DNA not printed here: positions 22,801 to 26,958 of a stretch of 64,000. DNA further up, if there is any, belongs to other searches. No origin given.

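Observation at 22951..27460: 1285-aa single-chain fusion of MMPL-like exporter, LPLAT acyltransferase and SAM methyltransferase, adjacent to a YceI lipid-binding protein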

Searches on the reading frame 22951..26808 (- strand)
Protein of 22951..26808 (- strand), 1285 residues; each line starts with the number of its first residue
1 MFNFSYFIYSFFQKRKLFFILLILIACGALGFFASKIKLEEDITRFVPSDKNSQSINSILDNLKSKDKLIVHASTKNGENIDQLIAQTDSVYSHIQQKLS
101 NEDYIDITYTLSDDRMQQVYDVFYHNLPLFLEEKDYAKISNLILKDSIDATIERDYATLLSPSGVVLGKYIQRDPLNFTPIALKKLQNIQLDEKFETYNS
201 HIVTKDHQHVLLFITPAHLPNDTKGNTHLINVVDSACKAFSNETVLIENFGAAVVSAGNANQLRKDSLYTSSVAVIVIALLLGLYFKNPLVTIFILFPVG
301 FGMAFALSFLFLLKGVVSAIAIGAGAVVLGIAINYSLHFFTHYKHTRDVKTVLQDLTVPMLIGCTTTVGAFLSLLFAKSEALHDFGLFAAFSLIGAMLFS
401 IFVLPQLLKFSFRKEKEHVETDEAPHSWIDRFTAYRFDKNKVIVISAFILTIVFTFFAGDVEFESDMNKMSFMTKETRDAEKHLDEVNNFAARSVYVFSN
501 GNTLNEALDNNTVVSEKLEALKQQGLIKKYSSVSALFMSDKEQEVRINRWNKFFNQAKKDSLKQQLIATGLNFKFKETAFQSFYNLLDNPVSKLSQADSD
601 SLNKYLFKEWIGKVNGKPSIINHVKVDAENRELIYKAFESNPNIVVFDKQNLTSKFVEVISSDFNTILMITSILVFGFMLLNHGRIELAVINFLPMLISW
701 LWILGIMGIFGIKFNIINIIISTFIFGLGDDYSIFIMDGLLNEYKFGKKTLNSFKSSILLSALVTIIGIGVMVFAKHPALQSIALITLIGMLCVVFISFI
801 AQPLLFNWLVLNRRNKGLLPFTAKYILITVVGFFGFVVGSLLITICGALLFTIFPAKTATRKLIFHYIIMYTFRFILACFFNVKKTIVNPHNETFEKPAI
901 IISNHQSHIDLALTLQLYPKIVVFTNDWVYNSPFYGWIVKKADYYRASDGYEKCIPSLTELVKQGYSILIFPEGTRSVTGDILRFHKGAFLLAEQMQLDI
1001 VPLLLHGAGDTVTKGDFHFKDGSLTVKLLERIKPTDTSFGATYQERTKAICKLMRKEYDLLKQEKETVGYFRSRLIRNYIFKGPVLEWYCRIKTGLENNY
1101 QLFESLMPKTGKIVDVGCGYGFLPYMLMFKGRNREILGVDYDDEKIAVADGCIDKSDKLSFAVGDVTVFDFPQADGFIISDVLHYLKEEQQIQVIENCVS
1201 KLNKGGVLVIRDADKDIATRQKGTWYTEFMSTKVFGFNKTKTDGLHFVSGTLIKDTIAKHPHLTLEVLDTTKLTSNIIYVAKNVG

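Call 6: search_protein_families(library=pfam, proteins=[window:22951-26808:-], max_evalue=0.01)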
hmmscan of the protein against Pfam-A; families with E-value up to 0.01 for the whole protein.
window:22951-26808:- (1285 aa): 12 families
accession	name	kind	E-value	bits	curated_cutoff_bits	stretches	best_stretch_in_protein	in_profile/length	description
PF01553.26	Acyltransferase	-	6.3e-19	68.5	23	1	891-1004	8-130/132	Acyltransferase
PF03176.21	MMPL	-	3.3e-16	59.6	20.5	2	198-414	76-305/333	MMPL family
PF13649.12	Methyltransf_25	-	1.6e-10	42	27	1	1113-1206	1-97/97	Methyltransferase domain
PF13847.12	Methyltransf_31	-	6.8e-10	39.2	27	1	1111-1215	5-120/145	Methyltransferase domain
PF08241.18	Methyltransf_11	-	1e-08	36.1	21.2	1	1114-1210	1-95/95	Methyltransferase domain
PF08242.18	Methyltransf_12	-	3.1e-08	34.7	30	1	1114-1208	1-98/98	Methyltransferase domain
PF13489.12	Methyltransf_23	-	2.8e-05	24.4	27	1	1108-1226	21-133/164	Methyltransferase domain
PF05175.20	MTS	-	2.9e-05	24.2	23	1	1105-1167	26-91/170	Methyltransferase small domain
PF00891.24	Methyltransf_2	-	4.5e-05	23.3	22.3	1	1109-1213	62-167/210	O-methyltransferase domain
PF03848.20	TehB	-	9.9e-05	22.3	20.4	1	1109-1210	30-132/193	Tellurite resistance protein TehB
PF05401.17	NodS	-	0.00012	22.4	24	1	1110-1219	44-153/201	Nodulation protein S (NodS)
PF01739.24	CheR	-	0.00059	19.8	27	1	1178-1213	141-176/195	CheR methyltransferase, SAM binding domain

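Call 7: search_protein_families(library=ncbifam, proteins=[window:22951-26808:-], max_evalue=0.01)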
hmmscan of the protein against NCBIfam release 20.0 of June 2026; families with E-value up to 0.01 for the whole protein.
window:22951-26808:- (1285 aa): 19 families
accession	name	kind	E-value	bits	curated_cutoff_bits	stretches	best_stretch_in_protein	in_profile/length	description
TIGR00921.1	2A067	subfamily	1.2e-38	132.7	351.9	2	179-408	494-731/733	hydrophobe/amphiphile efflux-3 (HAE3) family transporter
TIGR03480.1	HpnN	hypoth_equivalog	2.4e-27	95.3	751.85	2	668-806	720-856/862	hopanoid biosynthesis associated RND transporter like protein HpnN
TIGR00530.1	AGP_acyltrn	subfamily_domain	5.3e-18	65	102.95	1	886-1005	5-129/130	1-acylglycerol-3-phosphate O-acyltransferase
TIGR00833.1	actII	subfamily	1.1e-14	53.7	874.7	1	257-470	165-391/910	MMPL family RND transporter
NF045600.2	BstA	equivalog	1.8e-14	52.6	1400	2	664-806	753-894/903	sterol transporter cytoplasmic membrane protein BstA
NF006386.0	PRK08633.1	equivalog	7.3e-13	47.1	1221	1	849-1047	390-590/1147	acyl-[ACP]--phospholipid O-acyltransferase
NF005291.0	PRK06814.1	equivalog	1e-12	46.8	1349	1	834-1011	396-569/1140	acyl-[ACP]--phospholipid O-acyltransferase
NF052374.1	HopndTporHpnN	equivalog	1.6e-12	46.4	1100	2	598-806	647-854/858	hopanoid transporter HpnN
NF005959.0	PRK08043.1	equivalog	6.4e-11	41.2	886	1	872-1011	5-143/719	bifunctional acyl-ACP--phospholipid O-acyltransferase/long-chain-fatty-acid--ACP ligase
NF011593.0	PRK15018.1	equivalog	2.1e-08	34.2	501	1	837-1052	11-222/245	1-acylglycerol-3-phosphate O-acyltransferase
NF043040.1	corrin_prot_MT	hypoth_equivalog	1.9e-06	27.5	180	1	1104-1212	36-149/216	corrinoid protein-associated methyltransferase CpaM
TIGR01983.1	UbiG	equivalog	2.4e-06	27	102.95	1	1109-1228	49-169/228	bifunctional 2-polyprenyl-6-hydroxyphenol methylase/3-demethylubiquinol 3-O-methyltransferase UbiG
NF002463.0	PRK01683.1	equivalog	5.2e-05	23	297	1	1109-1214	31-132/258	trans-aconitate 2-methyltransferase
TIGR02072.1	BioC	equivalog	8.5e-05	22.5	184.95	1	1109-1210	34-132/244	malonyl-ACP O-methyltransferase BioC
TIGR02021.1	BchM-ChlM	equivalog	9e-05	22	158.9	1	1107-1205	52-150/218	magnesium protoporphyrin IX methyltransferase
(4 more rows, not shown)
